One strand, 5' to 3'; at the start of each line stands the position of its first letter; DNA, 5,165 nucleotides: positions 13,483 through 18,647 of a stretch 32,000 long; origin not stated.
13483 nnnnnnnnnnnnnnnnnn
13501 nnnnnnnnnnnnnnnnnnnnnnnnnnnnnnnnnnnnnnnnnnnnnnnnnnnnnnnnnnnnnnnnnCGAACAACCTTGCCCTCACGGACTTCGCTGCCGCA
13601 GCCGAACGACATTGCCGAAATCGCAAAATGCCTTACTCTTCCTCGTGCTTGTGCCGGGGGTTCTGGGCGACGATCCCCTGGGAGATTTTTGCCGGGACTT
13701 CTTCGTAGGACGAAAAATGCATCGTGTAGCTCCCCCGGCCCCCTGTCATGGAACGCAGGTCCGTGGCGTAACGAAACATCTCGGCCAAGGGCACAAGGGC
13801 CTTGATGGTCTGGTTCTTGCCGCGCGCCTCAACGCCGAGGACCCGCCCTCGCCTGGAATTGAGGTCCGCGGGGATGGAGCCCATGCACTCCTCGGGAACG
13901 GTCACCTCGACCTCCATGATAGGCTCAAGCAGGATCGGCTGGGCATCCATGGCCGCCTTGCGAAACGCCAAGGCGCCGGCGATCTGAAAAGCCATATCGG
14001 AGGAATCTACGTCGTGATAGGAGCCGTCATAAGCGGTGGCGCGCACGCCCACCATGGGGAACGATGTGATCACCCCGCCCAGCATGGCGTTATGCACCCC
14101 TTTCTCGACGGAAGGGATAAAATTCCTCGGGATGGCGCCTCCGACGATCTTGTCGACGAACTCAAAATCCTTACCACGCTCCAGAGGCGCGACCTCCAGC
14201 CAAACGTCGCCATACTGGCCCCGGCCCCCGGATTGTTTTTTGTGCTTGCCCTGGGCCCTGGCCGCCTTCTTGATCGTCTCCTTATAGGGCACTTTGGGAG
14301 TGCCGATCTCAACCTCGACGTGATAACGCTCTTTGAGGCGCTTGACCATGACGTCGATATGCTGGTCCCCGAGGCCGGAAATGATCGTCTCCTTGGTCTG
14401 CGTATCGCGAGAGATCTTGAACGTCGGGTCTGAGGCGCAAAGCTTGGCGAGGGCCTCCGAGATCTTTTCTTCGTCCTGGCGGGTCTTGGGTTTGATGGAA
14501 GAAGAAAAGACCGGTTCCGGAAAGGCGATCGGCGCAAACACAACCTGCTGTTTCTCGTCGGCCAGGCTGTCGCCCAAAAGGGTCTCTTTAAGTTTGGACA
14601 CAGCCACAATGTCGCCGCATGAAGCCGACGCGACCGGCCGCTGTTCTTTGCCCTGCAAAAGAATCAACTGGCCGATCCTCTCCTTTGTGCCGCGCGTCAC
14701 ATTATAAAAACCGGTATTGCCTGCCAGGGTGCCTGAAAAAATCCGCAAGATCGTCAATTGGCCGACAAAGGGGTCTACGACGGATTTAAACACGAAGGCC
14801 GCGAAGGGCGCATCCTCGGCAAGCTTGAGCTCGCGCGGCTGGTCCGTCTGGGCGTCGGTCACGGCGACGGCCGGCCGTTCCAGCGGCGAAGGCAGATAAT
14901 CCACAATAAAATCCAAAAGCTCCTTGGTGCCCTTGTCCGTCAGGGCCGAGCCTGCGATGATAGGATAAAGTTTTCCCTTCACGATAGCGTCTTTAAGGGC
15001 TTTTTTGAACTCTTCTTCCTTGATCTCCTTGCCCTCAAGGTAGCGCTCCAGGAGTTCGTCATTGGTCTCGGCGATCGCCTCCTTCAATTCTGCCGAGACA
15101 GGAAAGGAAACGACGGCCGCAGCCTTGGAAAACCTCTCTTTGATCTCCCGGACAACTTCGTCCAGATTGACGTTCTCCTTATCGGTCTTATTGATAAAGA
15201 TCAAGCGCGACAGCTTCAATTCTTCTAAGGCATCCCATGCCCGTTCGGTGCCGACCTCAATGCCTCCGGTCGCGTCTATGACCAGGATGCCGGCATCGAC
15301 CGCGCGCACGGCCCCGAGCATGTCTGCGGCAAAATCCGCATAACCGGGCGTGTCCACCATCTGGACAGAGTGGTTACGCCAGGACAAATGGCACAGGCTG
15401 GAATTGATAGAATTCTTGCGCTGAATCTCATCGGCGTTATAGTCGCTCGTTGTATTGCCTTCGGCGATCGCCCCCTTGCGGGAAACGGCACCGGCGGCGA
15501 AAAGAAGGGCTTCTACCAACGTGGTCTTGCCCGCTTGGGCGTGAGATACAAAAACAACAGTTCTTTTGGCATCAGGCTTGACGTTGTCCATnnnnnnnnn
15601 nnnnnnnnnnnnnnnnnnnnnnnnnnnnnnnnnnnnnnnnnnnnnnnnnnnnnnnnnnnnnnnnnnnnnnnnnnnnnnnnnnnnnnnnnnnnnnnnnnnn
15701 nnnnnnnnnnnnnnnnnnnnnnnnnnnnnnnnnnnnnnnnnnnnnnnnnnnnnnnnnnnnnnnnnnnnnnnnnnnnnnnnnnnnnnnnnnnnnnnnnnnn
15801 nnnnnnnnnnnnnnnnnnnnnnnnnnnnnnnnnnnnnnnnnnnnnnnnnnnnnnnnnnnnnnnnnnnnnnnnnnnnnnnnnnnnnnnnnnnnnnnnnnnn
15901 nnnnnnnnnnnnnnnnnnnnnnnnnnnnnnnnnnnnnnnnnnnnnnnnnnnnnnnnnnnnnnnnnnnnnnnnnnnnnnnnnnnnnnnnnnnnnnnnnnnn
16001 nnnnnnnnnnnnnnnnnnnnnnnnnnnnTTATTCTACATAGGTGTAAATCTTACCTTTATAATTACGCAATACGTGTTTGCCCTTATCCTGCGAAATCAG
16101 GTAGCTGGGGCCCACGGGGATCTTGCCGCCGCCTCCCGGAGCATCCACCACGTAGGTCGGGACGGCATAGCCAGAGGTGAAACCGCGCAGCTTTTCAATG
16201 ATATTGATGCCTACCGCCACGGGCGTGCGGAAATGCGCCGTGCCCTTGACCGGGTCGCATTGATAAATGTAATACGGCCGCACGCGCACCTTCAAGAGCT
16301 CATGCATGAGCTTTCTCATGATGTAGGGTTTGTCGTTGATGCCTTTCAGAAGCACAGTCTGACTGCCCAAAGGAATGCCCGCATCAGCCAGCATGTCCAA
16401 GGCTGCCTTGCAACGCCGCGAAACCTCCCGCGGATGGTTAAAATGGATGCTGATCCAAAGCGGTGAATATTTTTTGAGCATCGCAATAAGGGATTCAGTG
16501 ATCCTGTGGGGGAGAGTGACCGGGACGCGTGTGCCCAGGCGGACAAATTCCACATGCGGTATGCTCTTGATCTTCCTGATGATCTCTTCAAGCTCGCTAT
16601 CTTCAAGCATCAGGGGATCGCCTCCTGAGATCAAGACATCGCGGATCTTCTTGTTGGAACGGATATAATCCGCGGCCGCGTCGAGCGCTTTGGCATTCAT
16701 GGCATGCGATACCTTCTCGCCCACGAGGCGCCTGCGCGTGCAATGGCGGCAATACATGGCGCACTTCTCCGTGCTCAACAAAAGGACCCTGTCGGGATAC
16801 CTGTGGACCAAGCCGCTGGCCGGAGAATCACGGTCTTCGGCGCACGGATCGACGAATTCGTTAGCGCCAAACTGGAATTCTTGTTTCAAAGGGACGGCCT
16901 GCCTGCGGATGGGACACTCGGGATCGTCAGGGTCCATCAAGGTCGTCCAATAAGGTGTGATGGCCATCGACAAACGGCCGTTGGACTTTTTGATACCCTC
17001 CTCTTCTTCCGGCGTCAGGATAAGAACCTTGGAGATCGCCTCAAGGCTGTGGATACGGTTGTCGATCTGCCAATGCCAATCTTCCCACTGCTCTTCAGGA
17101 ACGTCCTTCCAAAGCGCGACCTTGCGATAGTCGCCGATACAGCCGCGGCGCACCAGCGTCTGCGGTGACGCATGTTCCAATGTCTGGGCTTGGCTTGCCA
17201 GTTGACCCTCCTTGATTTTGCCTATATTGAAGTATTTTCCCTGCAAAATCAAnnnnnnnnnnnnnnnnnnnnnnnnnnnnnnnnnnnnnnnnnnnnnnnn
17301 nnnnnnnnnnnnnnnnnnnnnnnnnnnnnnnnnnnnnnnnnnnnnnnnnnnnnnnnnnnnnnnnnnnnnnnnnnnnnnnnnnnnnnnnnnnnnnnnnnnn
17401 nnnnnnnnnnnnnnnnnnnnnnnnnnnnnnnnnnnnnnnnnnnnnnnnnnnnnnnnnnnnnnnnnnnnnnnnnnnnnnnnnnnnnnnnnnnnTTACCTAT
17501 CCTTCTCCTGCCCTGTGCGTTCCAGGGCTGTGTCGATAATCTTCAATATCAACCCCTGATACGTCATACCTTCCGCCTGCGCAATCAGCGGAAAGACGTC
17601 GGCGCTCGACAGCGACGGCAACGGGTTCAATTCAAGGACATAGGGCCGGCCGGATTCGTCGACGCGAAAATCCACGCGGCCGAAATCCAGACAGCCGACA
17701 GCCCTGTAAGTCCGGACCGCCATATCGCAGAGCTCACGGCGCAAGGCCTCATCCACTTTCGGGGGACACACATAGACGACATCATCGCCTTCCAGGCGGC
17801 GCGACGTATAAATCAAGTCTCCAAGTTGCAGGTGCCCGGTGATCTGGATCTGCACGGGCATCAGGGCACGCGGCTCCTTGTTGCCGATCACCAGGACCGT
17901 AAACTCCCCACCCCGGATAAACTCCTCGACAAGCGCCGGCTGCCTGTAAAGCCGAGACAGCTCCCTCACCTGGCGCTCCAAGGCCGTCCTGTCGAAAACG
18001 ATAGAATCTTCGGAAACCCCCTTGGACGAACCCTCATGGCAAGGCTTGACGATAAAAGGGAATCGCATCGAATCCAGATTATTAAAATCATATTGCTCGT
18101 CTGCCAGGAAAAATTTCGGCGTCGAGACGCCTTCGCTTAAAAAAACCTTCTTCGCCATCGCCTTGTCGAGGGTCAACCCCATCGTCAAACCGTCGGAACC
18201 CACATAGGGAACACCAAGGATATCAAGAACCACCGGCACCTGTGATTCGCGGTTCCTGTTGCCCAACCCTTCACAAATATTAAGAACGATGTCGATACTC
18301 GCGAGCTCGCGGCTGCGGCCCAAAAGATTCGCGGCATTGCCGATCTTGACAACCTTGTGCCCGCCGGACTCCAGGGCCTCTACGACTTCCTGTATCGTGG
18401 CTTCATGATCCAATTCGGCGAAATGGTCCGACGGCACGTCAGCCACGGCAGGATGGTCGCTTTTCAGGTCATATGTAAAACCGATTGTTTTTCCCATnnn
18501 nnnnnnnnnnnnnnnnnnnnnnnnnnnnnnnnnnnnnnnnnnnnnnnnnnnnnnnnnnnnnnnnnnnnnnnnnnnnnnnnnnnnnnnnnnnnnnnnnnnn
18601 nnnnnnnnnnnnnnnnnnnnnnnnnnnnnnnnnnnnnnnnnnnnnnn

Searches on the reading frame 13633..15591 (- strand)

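Call 9: search_protein_families(library=pfam, proteins=[window:13633-15591:-])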
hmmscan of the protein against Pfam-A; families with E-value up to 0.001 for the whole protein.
window:13633-15591:- (652 aa): 7 families
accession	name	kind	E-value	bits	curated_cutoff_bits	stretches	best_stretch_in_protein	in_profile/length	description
PF03764.24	EFG_IV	-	4e-43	146.5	24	1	432-551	1-121/121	Elongation factor G, domain IV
PF00009.33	GTP_EFTU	-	6.2e-43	147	26.5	1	10-235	4-188/188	Elongation factor Tu GTP binding domain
PF14492.12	EFG_III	-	4.2e-30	104.1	27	1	357-430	1-74/75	Elongation Factor G, domain III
PF00679.30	EFG_C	-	5.8e-30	103.6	27.9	1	554-637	2-86/89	Elongation factor G C-terminus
PF22042.2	EF-G_D2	-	3.2e-15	56.4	27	1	262-344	1-82/84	Elongation factor G domain 2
PF03144.31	GTP_EFTU_D2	-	1.1e-06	29.4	30.3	1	277-343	1-72/73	Elongation factor Tu domain 2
PF01926.29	MMR_HSR1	-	4.3e-05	24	21.9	1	12-135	2-113/113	50S ribosome-binding GTPase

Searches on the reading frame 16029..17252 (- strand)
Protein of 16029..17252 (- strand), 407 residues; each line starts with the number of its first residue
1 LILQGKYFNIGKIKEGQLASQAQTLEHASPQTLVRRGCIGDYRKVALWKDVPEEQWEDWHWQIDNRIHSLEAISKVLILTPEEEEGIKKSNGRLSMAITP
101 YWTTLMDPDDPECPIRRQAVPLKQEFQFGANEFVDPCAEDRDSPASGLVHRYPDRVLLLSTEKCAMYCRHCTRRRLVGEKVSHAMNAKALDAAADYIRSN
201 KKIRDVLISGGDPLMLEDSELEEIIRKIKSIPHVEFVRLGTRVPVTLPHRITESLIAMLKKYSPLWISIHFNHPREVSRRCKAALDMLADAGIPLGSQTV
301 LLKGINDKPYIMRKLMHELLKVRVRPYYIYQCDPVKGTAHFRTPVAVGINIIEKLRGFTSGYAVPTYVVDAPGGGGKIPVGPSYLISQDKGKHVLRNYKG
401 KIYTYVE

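Call 9: search_protein_families(library=pfam, proteins=[window:16029-17252:-])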
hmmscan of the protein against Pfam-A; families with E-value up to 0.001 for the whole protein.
window:16029-17252:- (407 aa): 3 families
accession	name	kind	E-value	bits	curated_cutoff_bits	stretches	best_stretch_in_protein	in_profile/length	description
PF12544.13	LAM_C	-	5.5e-25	88.4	26.7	1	352-407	1-56/127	Lysine-2,3-aminomutase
PF04055.27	Radical_SAM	-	1.4e-13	51.8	29.5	1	160-309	3-158/166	Radical SAM superfamily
PF13353.11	Fer4_12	-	3.3e-07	31.1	22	1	159-230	10-79/137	4Fe-4S single cluster domain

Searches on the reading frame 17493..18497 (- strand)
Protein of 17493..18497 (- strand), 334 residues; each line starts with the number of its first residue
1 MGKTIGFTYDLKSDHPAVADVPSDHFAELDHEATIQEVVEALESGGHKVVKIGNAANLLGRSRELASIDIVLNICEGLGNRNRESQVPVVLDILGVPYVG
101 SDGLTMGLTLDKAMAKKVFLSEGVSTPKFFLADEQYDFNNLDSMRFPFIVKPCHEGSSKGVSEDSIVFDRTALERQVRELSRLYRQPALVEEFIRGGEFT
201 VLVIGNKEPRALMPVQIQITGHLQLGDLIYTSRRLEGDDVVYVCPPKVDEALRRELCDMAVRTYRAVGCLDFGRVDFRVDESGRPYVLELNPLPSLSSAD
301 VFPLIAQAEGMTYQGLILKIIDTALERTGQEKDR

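Call 9: search_protein_families(library=pfam, proteins=[window:17493-18497:-])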
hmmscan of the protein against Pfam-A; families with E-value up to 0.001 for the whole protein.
window:17493-18497:- (334 aa): 5 families
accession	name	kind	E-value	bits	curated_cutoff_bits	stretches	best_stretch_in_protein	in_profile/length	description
PF07478.18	Dala_Dala_lig_C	-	1.8e-33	116.3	24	1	139-321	30-203/204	D-ala D-ala ligase C-terminus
PF02655.19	ATP-grasp_3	-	1.3e-07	32.3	23.2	1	111-292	3-155/160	ATP-grasp domain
PF13535.11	ATP-grasp_4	-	7.3e-07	29.4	27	1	145-293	2-151/160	ATP-grasp domain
PF02786.22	CPSase_L_D2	-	0.00024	21.1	19.8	1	236-298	120-184/211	Carbamoyl-phosphate synthase L chain, ATP binding domain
PF14397.11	ATPgrasp_ST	-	0.00039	20.2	31.4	0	255-301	217-263/278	Sugar-transfer associated ATP-grasp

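Call 12: find_encoding_contigs(protein=window:17493-18497:-, flank=10000, max_places=10)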
Protein window:17493-18497:- (334 aa): 2 contigs read that carry it; 2 places shown.
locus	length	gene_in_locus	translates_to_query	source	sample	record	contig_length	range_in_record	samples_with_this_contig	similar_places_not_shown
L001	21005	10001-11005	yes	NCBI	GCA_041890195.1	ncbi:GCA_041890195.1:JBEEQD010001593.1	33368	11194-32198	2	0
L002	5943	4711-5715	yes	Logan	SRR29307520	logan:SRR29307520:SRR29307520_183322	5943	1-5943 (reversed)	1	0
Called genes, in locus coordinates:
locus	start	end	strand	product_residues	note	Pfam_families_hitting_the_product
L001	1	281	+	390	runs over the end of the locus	PF16491:Peptidase_M48_N, PF01435:Peptidase_M48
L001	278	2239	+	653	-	-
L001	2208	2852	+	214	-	PF00730:HhH-GPD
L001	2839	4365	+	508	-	PF11028:TMEM260_N (weak), PF13231:PMT_2 (weak)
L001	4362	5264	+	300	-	PF00350:Dynamin_N (faint), PF01926:MMR_HSR1, PF02421:FeoB_N, PF03193:RsgA_GTPase (faint), PF00009:GTP_EFTU (weak), PF07650:KH_2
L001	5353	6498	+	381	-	PF04389:Peptidase_M28, PF01546:Peptidase_M20, PF07687:M20_dimer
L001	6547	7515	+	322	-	PF09754:PAC2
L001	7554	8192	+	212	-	PF00702:Hydrolase, PF13419:HAD_2 (weak)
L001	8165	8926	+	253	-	PF00005:ABC_tran, PF13304:AAA_21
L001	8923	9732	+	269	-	-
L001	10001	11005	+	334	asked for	PF02655:ATP-grasp_3, PF07478:Dala_Dala_lig_C, PF13535:ATP-grasp_4 (weak)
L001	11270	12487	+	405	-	PF13353:Fer4_12 (weak), PF04055:Radical_SAM, PF12544:LAM_C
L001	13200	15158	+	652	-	PF00009:GTP_EFTU, PF01926:MMR_HSR1 (weak), PF22042:EF-G_D2, PF03144:GTP_EFTU_D2 (weak), PF14492:EFG_III, PF03764:EFG_IV, PF00679:EFG_C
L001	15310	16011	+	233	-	PF06071:YchF-GTPase_C, PF02824:TGS (weak)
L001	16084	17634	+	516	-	PF02142:MGS, PF01808:AICARFT_IMPCHas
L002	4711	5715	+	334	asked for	PF02655:ATP-grasp_3, PF07478:Dala_Dala_lig_C, PF13535:ATP-grasp_4 (weak)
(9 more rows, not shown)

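Call 32: find_homologous_proteins(query=window:17493-18497:-, max_evalue=1e-60)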
Query window:17493-18497:- (334 aa): 2290 proteins with E <= 1e-60 among 7251 candidates; the best 120 are listed.
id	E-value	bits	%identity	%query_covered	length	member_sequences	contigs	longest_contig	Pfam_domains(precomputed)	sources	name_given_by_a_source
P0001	1.4e-218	743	100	100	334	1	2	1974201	PF13535.12,PF02655.20,PF07478.19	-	-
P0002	5.4e-195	665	88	100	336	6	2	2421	PF13535.12,PF02786.23,PF02655.20,PF07478.19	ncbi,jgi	jgi:D-alanine-D-alanine ligase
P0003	4.3e-193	659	89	100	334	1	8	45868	PF13535.12,PF02655.20,PF07478.19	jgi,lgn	-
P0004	1.5e-188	644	86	99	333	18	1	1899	PF13535.12,PF02655.20,PF07478.19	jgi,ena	-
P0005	3.2e-146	505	69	98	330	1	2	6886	PF13535.12,PF07478.19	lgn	-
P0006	4.9e-143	494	67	96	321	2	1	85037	PF13535.12,PF07478.19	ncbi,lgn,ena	ncbi:MAG: ATP-grasp domain-containing protein [Candidatus Omnitrophota bacterium]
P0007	1.4e-139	483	67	98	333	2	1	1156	PF13535.12,PF02655.20,PF07478.19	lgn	-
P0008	5.7e-138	478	65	99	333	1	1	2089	PF13535.12,PF02655.20,PF07478.19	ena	-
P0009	2.0e-135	469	64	99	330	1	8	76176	PF02655.20,PF07478.19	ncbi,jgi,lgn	-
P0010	3.8e-135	468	64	99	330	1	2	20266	PF13535.12,PF02655.20,PF07478.19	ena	-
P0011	1.3e-134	467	64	98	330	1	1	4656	PF13535.12,PF02222.28,PF02655.20,PF07478.19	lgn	-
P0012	1.5e-133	463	62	99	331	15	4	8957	PF13535.12,PF02655.20,PF07478.19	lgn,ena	-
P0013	3.4e-133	462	87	72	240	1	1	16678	PF13535.12,PF02786.23,PF02655.20,PF07478.19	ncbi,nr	ncbi:MAG: ATP-grasp domain-containing protein, partial [Candidatus Omnitrophica bacterium]|nr:ATP-gr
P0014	7.1e-133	461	64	99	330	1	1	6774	PF13535.12,PF02655.20,PF07478.19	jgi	jgi:D-alanine-D-alanine ligase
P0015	1.1e-132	460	63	99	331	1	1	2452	PF13535.12,PF02655.20,PF07478.19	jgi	-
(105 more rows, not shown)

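Call 33: find_encoding_contigs(protein=P0003, flank=6000, max_places=4)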
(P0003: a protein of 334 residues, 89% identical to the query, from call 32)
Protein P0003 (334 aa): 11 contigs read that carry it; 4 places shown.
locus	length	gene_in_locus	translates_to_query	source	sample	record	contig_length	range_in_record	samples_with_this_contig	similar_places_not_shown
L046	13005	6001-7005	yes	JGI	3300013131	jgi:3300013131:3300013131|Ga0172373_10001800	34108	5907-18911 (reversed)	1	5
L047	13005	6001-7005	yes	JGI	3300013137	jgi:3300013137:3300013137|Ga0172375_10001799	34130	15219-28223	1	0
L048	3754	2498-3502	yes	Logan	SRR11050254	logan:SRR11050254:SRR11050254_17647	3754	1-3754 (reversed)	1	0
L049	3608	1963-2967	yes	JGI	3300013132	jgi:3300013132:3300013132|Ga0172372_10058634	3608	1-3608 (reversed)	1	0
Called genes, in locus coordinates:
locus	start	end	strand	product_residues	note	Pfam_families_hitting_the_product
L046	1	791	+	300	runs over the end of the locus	PF00350:Dynamin_N (faint), PF01926:MMR_HSR1, PF02421:FeoB_N, PF03193:RsgA_GTPase (faint), PF00009:GTP_EFTU (weak), PF07650:KH_2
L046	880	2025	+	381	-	PF04389:Peptidase_M28, PF01546:Peptidase_M20, PF07687:M20_dimer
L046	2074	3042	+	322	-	PF09754:PAC2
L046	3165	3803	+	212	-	PF00702:Hydrolase, PF13419:HAD_2 (weak)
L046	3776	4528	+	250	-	PF00005:ABC_tran, PF13304:AAA_21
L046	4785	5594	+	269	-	-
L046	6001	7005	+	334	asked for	PF02655:ATP-grasp_3 (weak), PF07478:Dala_Dala_lig_C, PF13535:ATP-grasp_4 (weak)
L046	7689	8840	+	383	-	PF13353:Fer4_12 (weak), PF04055:Radical_SAM, PF12544:LAM_C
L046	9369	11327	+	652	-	PF00009:GTP_EFTU, PF01926:MMR_HSR1 (weak), PF22042:EF-G_D2, PF14492:EFG_III, PF03764:EFG_IV, PF00679:EFG_C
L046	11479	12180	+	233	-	PF06071:YchF-GTPase_C, PF02824:TGS (weak)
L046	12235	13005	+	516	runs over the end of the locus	PF02142:MGS, PF01808:AICARFT_IMPCHas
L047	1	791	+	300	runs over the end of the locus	PF00350:Dynamin_N (faint), PF01926:MMR_HSR1, PF02421:FeoB_N, PF03193:RsgA_GTPase (faint), PF00009:GTP_EFTU (weak), PF07650:KH_2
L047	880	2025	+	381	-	PF04389:Peptidase_M28, PF01546:Peptidase_M20, PF07687:M20_dimer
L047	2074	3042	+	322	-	PF09754:PAC2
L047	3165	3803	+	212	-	PF00702:Hydrolase, PF13419:HAD_2 (weak)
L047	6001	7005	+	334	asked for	PF02655:ATP-grasp_3 (weak), PF07478:Dala_Dala_lig_C, PF13535:ATP-grasp_4 (weak)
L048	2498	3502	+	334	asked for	PF02655:ATP-grasp_3 (weak), PF07478:Dala_Dala_lig_C, PF13535:ATP-grasp_4 (weak)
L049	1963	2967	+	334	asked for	PF02655:ATP-grasp_3 (weak), PF07478:Dala_Dala_lig_C, PF13535:ATP-grasp_4 (weak)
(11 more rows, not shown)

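Call 34: find_encoding_contigs(protein=P0006, flank=6000, max_places=2)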
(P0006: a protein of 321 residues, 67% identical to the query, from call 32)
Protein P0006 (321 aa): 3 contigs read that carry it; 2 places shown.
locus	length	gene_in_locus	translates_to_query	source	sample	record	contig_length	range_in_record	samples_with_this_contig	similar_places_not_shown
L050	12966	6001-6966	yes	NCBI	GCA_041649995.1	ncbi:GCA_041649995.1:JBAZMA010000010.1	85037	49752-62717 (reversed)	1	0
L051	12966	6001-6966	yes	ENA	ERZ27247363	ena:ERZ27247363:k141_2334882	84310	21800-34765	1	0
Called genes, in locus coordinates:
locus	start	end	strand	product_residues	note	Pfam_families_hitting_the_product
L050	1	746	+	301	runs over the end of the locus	PF00025:Arf (faint), PF00350:Dynamin_N (weak), PF01926:MMR_HSR1, PF02421:FeoB_N, PF04548:AIG1 (faint), PF00009:GTP_EFTU (weak), PF07650:KH_2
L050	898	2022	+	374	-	PF01546:Peptidase_M20, PF07687:M20_dimer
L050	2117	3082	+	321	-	PF09754:PAC2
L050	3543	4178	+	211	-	PF00702:Hydrolase, PF13419:HAD_2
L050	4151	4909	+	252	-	PF00005:ABC_tran, PF13304:AAA_21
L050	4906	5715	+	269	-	-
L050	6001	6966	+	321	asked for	PF07478:Dala_Dala_lig_C, PF13535:ATP-grasp_4 (faint)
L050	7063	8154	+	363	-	PF04055:Radical_SAM, PF13353:Fer4_12 (weak), PF12544:LAM_C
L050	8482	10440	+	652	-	PF00009:GTP_EFTU, PF22042:EF-G_D2, PF03144:GTP_EFTU_D2 (weak), PF14492:EFG_III, PF03764:EFG_IV, PF00679:EFG_C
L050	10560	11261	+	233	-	PF06071:YchF-GTPase_C, PF02824:TGS (weak)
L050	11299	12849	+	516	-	PF02142:MGS, PF01808:AICARFT_IMPCHas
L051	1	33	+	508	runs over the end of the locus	PF11028:TMEM260_N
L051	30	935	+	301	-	PF00025:Arf (faint), PF00350:Dynamin_N (weak), PF01926:MMR_HSR1, PF02421:FeoB_N, PF04548:AIG1 (faint), PF00009:GTP_EFTU (weak), PF07650:KH_2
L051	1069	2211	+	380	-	PF01546:Peptidase_M20, PF07687:M20_dimer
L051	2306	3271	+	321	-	PF09754:PAC2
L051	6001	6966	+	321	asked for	PF07478:Dala_Dala_lig_C, PF13535:ATP-grasp_4 (faint)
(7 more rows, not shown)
